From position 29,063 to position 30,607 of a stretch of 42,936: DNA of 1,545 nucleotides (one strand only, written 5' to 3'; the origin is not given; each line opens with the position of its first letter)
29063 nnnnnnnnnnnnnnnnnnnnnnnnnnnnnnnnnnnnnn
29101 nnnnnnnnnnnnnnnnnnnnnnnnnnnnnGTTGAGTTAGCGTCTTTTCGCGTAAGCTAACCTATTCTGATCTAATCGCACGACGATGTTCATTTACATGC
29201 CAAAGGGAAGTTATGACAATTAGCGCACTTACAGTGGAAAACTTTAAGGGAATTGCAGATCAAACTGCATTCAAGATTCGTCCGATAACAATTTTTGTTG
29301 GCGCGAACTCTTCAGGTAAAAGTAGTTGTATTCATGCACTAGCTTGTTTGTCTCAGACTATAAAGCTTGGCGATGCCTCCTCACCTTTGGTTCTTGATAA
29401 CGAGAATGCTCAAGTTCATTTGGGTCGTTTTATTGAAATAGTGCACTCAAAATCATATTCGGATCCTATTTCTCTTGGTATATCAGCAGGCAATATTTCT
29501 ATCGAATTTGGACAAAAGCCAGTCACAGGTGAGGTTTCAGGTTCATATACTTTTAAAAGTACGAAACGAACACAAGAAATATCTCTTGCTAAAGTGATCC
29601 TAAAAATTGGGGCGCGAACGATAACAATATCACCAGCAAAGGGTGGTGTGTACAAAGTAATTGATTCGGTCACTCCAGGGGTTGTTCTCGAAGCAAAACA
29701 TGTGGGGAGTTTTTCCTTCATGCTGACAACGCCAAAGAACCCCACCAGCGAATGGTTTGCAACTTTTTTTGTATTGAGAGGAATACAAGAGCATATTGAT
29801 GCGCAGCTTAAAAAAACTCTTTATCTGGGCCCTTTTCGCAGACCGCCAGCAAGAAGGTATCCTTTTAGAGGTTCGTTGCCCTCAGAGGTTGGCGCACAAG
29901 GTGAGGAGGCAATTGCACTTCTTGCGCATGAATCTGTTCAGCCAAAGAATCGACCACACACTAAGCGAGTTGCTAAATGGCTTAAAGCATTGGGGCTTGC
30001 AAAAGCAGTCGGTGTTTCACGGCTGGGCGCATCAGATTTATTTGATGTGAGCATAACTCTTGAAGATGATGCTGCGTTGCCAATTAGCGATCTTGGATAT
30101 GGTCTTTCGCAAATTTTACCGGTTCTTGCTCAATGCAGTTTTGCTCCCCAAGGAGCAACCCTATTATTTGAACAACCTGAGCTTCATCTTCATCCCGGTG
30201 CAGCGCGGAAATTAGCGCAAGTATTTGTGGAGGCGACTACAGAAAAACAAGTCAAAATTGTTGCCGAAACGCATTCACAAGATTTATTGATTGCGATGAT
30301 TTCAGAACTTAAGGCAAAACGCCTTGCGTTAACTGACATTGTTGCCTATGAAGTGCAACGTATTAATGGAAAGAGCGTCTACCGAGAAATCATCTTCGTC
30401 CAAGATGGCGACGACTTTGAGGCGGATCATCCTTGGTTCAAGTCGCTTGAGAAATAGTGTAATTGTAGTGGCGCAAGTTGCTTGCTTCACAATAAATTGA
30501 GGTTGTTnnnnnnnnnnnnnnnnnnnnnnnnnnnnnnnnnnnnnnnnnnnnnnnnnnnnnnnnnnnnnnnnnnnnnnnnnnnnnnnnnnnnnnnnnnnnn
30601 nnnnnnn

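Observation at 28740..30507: Low-GC 1.8-kb insertion splitting purH and purD: DUF2442-like protein plus an orphan ABC/SMC-type ATPase (candidate defence/conflict module with no recognisable effector)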

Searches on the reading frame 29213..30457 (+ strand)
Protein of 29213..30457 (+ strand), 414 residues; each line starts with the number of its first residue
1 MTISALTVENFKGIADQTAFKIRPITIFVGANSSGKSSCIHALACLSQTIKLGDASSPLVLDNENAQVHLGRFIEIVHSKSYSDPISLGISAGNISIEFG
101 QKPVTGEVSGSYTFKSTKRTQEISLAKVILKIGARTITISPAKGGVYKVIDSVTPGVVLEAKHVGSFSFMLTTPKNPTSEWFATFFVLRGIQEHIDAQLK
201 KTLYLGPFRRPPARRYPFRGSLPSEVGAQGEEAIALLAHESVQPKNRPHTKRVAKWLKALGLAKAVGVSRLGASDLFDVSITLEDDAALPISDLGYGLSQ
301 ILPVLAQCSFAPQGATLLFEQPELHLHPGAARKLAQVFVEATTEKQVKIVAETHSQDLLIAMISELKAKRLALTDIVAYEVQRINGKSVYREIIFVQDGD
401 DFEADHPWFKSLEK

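Call 3: search_protein_families(library=pfam, proteins=[window:29213-30457:+], max_evalue=1)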
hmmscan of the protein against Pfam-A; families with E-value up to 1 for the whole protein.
window:29213-30457:+ (414 aa): 8 families
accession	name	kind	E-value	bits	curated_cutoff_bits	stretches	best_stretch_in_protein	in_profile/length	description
PF13175.12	AAA_15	-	1.9e-23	84.2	32.1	2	279-358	286-373/374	AAA ATPase domain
PF13304.12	AAA_21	-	1.6e-21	78.1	27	2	284-360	228-303/304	AAA domain, putative AbiEii toxin, Type IV TA system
PF02463.25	SMC_N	-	9.8e-06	25.6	40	1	3-67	2-73/220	RecF/RecN/SMC N terminal domain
PF11398.14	DUF2813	-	0.0005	20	21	1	1-46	1-45/372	Protein of unknown function (DUF2813)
PF13476.12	AAA_23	-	0.0011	20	27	1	6-44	2-40/201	AAA domain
PF13555.12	AAA_29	-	0.018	15.2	27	1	15-45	13-44/61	P-loop containing region of AAA domain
PF13514.12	AAA_27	-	0.13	12.3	22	1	1-46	1-49/206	AAA domain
PF02602.20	HEM4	-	0.13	11.8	27.5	1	328-384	99-153/231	Uroporphyrinogen-III synthase HemD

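Call 4: search_protein_families(library=padloc, proteins=[window:29213-30457:+], max_evalue=1)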
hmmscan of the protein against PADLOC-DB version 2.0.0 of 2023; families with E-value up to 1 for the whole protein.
window:29213-30457:+ (414 aa): 110 families (the best 25 are shown)
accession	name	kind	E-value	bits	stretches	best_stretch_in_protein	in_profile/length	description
PDLC04148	HEC-03B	-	2.5e-46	156.6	2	187-394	201-419/458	-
PDLC03878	NsnB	-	2.6e-45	153.7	1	3-394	2-317/345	-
PDLC04707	PDC-M55A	-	2.7e-45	153.1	1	1-394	1-384/421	-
PDLC02979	AriA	-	1.2e-25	89.2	2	278-357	290-371/373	-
PDLC02980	AriA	-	7.1e-22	76.7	2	284-360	228-303/304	-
PDLC04179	HEC-01A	-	1.7e-16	58.4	2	301-361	347-407/459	-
PDLC04176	HEC-01A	-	1e-15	56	2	1-56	1-56/371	-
PDLC02358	Old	-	2.7e-15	54.2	2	1-56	2-56/578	Old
PDLC04175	HEC-01A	-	6.2e-15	53.1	2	2-51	5-53/363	-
PDLC04392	PDC-M07A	-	9.5e-14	49.3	2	3-79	2-77/432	-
PDLC04178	HEC-01A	-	1.2e-13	48.9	2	2-51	8-56/399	-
PDLC04393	PDC-M07A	-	1.6e-13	48.4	2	3-80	2-78/435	-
PDLC04391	PDC-M07A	-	3.7e-13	47.2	2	4-57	3-55/412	-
PDLC04389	PDC-M07A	-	9.2e-13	46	2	2-50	5-52/443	-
PDLC04608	PDC-M38A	-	1e-12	46.5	2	2-93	4-99/367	-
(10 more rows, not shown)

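Call 5: search_protein_families(library=ncbifam, proteins=[window:29213-30457:+], max_evalue=1)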
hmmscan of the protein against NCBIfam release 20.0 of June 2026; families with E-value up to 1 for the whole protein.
window:29213-30457:+ (414 aa): 11 families
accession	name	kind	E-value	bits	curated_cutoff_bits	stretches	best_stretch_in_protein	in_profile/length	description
NF047739.1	antiphage_MADS3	equivalog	8.7e-08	31.7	420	1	3-92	2-89/427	methylation-associated defense system AAA family ATPase MAD3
NF038234.1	retron_eff_Eco8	equivalog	1.2e-06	27.5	250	2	316-369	275-335/679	retron Eco8 family effector endonuclease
TIGR00611.2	recf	equivalog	2.2e-05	23.8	172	1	3-49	1-47/339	DNA replication/repair protein RecF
NF041760.1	PtuA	equivalog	0.00053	19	500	1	2-44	51-93/524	retron Ec78 anti-phage system effector ATPase PtuA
NF053563.1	Rkd4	equivalog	0.0014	16.9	860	1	2-43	2-43/747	arcadin-4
NF045487.1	ASRP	equivalog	0.0035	16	300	1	10-71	1-40/593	archaea-specific SMC-related protein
NF040873.1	AztA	equivalog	0.0088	15.6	220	1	23-48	18-43/191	zinc ABC transporter ATP-binding protein AztA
NF001072.0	PRK00118.2-2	equivalog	0.098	13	97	1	336-377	12-54/111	putative DNA-binding protein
TIGR00972.1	3a0107s01c2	equivalog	0.11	11.8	343.2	0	19-65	23-69/248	phosphate ABC transporter ATP-binding protein PstB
NF002572.0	PRK02224.1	equivalog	0.13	10.5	1087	1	1-43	1-43/888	DNA double-strand break repair ATPase Rad50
NF003034.1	PRK03918.1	equivalog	0.13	10.2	700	1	1-44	1-44/878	DNA double-strand break repair ATPase Rad50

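Call 10: find_homologous_proteins(query=window:29213-30457:+, max_evalue=0.00001)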
Query window:29213-30457:+ (414 aa): 1504 proteins with E <= 0.00001 among 8000 candidates; the best 120 are listed.
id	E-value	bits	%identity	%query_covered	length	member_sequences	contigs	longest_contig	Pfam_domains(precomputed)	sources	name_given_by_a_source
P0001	1.3e-260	882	96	100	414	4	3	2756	PF13175.13,PF02463.26,PF13304.13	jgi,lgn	jgi:predicted ATPase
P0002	3.7e-238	808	88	100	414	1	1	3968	PF13175.13,PF02463.26,PF13304.13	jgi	-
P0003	4.5e-236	801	86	100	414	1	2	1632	PF13175.13,PF02463.26,PF13304.13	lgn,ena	-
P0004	7.9e-231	784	85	100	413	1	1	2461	PF13175.13,PF13304.13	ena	-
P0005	1.6e-229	780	84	100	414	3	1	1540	PF13175.13,PF02463.26,PF13304.13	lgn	-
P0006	9.3e-229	777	85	100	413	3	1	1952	PF13175.13,PF13304.13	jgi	-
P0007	4.4e-227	772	84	100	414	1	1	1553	PF13175.13,PF13304.13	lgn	-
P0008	5.1e-227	772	84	100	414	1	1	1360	PF13175.13,PF13304.13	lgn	-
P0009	1.9e-224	763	82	100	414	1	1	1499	PF13175.13,PF13304.13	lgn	-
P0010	3.4e-223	759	83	100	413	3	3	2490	PF13175.13,PF02463.26,PF13304.13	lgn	-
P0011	1.3e-221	754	82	100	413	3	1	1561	PF13175.13,PF13304.13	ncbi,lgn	-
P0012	4.5e-220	749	80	100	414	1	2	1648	PF13175.13,PF02463.26,PF13304.13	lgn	-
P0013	4.4e-219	746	82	100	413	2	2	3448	PF13175.13,PF13304.13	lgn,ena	-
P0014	2.5e-178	611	79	84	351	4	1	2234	PF13175.13,PF02463.26,PF13304.13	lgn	-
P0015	4.8e-167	574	85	74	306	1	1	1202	PF13175.13,PF02463.26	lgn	-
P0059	1.5e-123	431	51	100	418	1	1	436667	PF13175.13,PF13304.13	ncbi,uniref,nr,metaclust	ncbi:AAA family ATPase [Methylophilus sp. OH31]|uniref:AAA family ATPase n=1 Tax=Methylophilus sp. O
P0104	1.9e-117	411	49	100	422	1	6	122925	PF13175.13,PF13304.13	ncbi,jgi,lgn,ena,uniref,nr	ncbi:MAG: AAA family ATPase [Candidatus Accumulibacter sp.]|uniref:AAA family ATPase n=1 Tax=Accumul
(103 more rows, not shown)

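Call 11: find_encoding_contigs(protein=P0059, flank=6000, max_places=3)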
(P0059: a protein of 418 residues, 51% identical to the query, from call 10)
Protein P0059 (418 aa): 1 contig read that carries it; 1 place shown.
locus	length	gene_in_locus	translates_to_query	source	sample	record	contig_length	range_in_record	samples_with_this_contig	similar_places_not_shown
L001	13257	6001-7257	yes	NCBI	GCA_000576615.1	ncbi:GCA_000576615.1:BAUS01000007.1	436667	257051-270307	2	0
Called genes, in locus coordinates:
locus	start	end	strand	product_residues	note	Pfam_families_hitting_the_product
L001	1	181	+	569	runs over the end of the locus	PF00587:tRNA-synt_2b, PF04073:tRNA_edit, PF03129:HGTP_anticodon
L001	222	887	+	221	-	PF01464:SLT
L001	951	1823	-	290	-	-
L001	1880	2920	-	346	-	PF02547:Queuosine_synth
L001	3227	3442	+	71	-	PF13356:Arm-DNA-bind_3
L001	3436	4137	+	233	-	-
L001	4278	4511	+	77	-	-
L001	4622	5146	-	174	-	-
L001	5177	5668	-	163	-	-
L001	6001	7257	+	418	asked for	PF13175:AAA_15, PF13304:AAA_21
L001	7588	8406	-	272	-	PF09955:DUF2189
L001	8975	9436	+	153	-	PF10003:DUF2244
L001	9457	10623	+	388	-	PF02790:COX2_TM, PF00116:COX2, PF00034:Cytochrom_C, PF13442:Cytochrome_CBB3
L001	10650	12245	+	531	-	PF00115:COX1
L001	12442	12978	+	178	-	PF04442:CtaG_Cox11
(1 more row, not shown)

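Call 12: find_encoding_contigs(protein=P0104, flank=6000, max_places=3)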
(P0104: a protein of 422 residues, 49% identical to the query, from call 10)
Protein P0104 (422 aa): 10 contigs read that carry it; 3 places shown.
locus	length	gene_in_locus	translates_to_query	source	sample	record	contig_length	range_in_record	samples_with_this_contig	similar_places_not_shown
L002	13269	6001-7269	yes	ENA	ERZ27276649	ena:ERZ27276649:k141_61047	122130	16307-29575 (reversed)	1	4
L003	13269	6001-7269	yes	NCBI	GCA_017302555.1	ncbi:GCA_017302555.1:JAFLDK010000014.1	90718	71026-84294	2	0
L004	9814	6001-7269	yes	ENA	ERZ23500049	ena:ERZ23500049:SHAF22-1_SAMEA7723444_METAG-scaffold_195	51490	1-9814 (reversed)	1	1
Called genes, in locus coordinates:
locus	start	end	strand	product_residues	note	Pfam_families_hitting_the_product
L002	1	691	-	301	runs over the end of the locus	PF00126:HTH_1, PF03466:LysR_substrate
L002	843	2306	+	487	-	PF00083:Sugar_tr, PF05977:MFS_3, PF07690:MFS_1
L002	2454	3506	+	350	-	PF03773:ArsP_1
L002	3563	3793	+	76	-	PF13192:Thioredoxin_3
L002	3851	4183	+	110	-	-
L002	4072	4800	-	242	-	-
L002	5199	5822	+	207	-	PF13643:DUF4145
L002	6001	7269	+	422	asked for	PF13175:AAA_15, PF13304:AAA_21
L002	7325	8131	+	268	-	PF01936:NYN, PF12872:OST-HTH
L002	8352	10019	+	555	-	PF03235:GmrSD_N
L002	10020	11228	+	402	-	PF13657:Couple_hipA, PF07804:HipA_C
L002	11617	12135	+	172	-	PF01243:PNPOx_N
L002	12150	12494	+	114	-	-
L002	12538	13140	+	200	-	-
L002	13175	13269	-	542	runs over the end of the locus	PF00656:Peptidase_C14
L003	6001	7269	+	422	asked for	PF13175:AAA_15, PF13304:AAA_21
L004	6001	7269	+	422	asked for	PF13175:AAA_15, PF13304:AAA_21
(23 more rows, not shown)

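Call 13: find_encoding_contigs(protein=P0002, flank=6000, max_places=3)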
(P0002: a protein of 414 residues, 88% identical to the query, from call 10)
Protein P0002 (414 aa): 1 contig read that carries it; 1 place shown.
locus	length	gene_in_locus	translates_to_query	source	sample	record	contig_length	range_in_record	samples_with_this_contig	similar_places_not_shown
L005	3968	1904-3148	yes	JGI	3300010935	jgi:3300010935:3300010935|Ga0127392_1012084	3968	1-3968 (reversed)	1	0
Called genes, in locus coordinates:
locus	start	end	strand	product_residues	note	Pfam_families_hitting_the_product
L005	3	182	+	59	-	?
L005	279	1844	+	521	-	PF02142:MGS, PF01808:AICARFT_IMPCHas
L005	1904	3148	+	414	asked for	PF02463:SMC_N (faint), PF13175:AAA_15, PF13304:AAA_21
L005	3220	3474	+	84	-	PF13711:DUF4160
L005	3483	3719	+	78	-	PF10387:DUF2442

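Call 15: find_encoding_contigs(protein=P0001, flank=6000, max_places=5)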
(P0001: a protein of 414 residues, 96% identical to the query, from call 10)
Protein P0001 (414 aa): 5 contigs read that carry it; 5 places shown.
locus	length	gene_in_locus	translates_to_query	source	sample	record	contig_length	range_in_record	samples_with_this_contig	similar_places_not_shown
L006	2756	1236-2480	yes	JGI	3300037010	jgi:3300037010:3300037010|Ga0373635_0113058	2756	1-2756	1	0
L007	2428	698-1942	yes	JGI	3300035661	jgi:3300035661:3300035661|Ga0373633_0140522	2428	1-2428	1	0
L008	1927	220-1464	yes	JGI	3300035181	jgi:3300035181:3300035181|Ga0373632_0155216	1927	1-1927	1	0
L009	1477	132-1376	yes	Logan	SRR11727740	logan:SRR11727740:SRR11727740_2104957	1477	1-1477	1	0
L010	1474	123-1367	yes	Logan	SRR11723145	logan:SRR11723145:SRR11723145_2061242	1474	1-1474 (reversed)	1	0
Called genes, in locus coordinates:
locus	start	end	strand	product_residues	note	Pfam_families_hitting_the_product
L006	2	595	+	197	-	?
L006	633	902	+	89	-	PF13711:DUF4160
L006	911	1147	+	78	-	PF10387:DUF2442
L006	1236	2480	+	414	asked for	PF02463:SMC_N (weak), PF13175:AAA_15, PF13304:AAA_21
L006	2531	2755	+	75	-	?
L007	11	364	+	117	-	PF13711:DUF4160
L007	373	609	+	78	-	PF10387:DUF2442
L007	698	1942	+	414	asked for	PF02463:SMC_N (weak), PF13175:AAA_15, PF13304:AAA_21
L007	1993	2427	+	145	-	?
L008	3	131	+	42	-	?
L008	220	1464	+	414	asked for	PF02463:SMC_N (weak), PF13175:AAA_15, PF13304:AAA_21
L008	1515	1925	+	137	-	?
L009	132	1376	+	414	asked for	PF02463:SMC_N (weak), PF13175:AAA_15, PF13304:AAA_21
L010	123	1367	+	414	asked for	PF02463:SMC_N (weak), PF13175:AAA_15, PF13304:AAA_21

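Call 29: find_related_loci(query=A3, collection=genome_contigs, flank=8000)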
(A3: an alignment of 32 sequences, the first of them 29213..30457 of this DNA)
Query A3 (414 aa) in genome_contigs; peptide patterns used: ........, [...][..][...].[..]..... (x = any residue, [..] = any of these).
599 stretches matched a pattern (row limit reached: there are more); 389 encode a relative of the query (tblastn E <= 1e-3); the best 80 are kept; 80 distinct loci.
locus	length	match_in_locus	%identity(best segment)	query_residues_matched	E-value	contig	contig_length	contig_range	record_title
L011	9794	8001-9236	49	3-408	4e-128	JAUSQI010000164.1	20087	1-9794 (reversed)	MAG: Stagnimonas sp. isolate E23_metabat.bin.23 E23_k141_77278, whole genome shotgun sequence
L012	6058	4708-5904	52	1-393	7e-127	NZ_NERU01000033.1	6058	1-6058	Limnohabitans sp. WS1 LimC-WS1-C33, whole genome shotgun sequence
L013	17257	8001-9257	49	1-413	4e-125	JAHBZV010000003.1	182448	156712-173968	MAG: Burkholderiaceae bacterium isolate ACE_PRO50 PRO50_3, whole genome shotgun sequence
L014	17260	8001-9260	45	1-413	2e-120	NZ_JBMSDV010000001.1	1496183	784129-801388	Variovorax sp. VNK109 contig1, whole genome shotgun sequence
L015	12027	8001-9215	49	1-402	2e-119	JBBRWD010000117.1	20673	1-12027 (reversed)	MAG: Limisphaerales bacterium isolate La4_concoct.005 La4_concoct.005_K_1281748_L_20673_cov_51.9681, whole genome shotgu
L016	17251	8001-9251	47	1-412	2e-116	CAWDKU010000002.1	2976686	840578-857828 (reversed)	MAG: uncultured proteobacterium isolate MFD04540.bin.1.1 genome assembly, contig: contig_3816, whole genome shotgun sequ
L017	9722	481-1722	45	1-412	2e-111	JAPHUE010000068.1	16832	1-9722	MAG: Sedimenticola sp. isolate N3M-Bin_5 c_000000312294, whole genome shotgun sequence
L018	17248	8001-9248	41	1-414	8e-107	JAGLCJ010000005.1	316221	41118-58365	MAG: Alcanivoracaceae bacterium isolate SW_3_17 ROV166.bin.17.fa_5, whole genome shotgun sequence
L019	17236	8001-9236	44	1-412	3e-106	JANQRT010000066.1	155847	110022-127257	MAG: Opitutaceae bacterium isolate IP29b_bin.74 k99_1703681, whole genome shotgun sequence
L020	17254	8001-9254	43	1-412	3e-105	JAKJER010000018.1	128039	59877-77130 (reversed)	MAG: Planctomycetota bacterium isolate UR.bin180 UR_contig_166, whole genome shotgun sequence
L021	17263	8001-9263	44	1-414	5e-114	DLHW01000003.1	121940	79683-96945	MAG TPA_asm: Methylococcaceae bacterium UBA7658 UBA7658_contig_289, whole genome shotgun sequence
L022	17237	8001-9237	53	1-412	2e-73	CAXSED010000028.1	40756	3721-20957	MAG: uncultured Chthoniobacterales bacterium isolate private_VT1_metawrap_bin.2 genome assembly, contig: private_VT1_met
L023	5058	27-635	54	210-412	5e-62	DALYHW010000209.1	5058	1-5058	MAG TPA_asm: Hylemonella sp. isolate CTOTU46575 NODE_1388_length_5058_cov_4.756946, whole genome shotgun sequence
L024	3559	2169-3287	30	3-362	4e-43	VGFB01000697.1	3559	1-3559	MAG: Armatimonadetes bacterium isolate K_DeepCast_150m_m2_147 K_DeepCast_150m_m2_147_Ga0194126_10057050, whole genome sh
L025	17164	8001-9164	27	2-379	2e-41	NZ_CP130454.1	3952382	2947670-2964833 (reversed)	Candidatus Fervidibacter sacchari strain PD1 chromosome, complete genome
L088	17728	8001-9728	33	3-393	3e-22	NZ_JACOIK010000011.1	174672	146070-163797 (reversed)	Sphingobacterium micropteri strain DN00404 NODE_11_length_174672_cov_39.083342, whole genome shotgun sequence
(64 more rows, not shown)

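Call 30: find_related_loci(query=A3, collection=metagenome_contigs, flank=6000)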
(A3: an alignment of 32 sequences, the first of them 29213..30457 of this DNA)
Query A3 (414 aa) in metagenome_contigs; peptide patterns used: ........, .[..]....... (x = any residue, [..] = any of these).
600 stretches matched a pattern (row limit reached: there are more); 525 encode a relative of the query (tblastn E <= 1e-3); the best 80 are kept; 80 distinct loci.
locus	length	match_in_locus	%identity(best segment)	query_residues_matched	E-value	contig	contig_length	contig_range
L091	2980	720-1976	55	1-414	2e-154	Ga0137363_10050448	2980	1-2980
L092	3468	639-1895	55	1-414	1e-152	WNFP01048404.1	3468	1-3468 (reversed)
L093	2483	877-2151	49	1-412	9e-138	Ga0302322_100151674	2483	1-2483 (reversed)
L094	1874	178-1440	51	1-412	7e-140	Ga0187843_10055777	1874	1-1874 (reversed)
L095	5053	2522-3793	50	1-412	1e-130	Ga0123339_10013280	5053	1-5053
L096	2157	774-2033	48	1-412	6e-129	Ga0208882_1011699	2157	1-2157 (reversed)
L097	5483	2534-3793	47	3-414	2e-116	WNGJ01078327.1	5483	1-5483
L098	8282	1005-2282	45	1-412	1e-114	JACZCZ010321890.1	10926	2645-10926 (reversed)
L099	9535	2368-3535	48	1-388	5e-97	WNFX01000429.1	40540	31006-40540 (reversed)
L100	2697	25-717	52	182-412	3e-82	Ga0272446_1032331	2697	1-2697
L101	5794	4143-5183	42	9-345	1e-71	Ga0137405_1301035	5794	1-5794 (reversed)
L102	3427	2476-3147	52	179-403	2e-68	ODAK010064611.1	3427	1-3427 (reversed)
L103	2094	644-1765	31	3-375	1e-49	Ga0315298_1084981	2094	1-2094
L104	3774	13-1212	29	3-379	7e-47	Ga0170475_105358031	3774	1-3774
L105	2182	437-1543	31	3-379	1e-47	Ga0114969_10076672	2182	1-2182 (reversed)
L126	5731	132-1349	30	3-379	8e-37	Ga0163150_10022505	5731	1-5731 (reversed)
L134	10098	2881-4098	27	3-379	1e-35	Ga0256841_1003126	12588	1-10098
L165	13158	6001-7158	26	3-383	3e-29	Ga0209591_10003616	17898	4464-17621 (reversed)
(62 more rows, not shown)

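Call 43: predict_structure(alignment_id=A3)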
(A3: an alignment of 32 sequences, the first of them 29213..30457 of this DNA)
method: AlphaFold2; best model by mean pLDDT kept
length: 414 residues; sequences in the alignment: 32
mean_pLDDT: 83.4   pTM: 0.86
mean pLDDT of the five models: 83.4, 83.2, 81.4, 78.8, 78.2
residues with pLDDT >= 90: 174; 70-90: 176; 50-70: 62; < 50: 2
segments of 3 or more residues with pLDDT < 50: none
pLDDT, mean of each block of 10 residues (from residue 1): 91 92 94 86 91 76 73 62 88 90 91 84 90 97 93 93 91 93 95 95 73 59 63 77 77 88 81 76 83 69 87 91 62 86 93 83 88 93 89 83 71 48
secondary structure, 60 per line:
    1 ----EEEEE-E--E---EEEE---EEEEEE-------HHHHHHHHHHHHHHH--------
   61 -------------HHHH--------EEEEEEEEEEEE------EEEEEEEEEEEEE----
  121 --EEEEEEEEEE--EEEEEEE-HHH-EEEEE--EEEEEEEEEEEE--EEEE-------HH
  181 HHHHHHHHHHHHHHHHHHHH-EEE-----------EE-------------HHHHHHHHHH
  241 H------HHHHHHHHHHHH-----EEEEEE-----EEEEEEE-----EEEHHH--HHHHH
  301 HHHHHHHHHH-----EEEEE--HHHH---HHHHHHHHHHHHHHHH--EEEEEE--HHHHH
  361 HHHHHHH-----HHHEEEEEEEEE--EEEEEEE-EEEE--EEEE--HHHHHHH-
elements in order: E5-9 E18-21 E25-30 H38-52 H74-77 E86-97 E104-116 E123-132 E135-141 E147-151 E154-165 E168-171 H179-200 E202-204 H231-241 H248-259 E265-270 E276-282 E288-290 H296-310 E316-320 H323-326 H330-345 E348-353 H356-367 E376-384 E387-393 E395-398 E401-404 H407-413
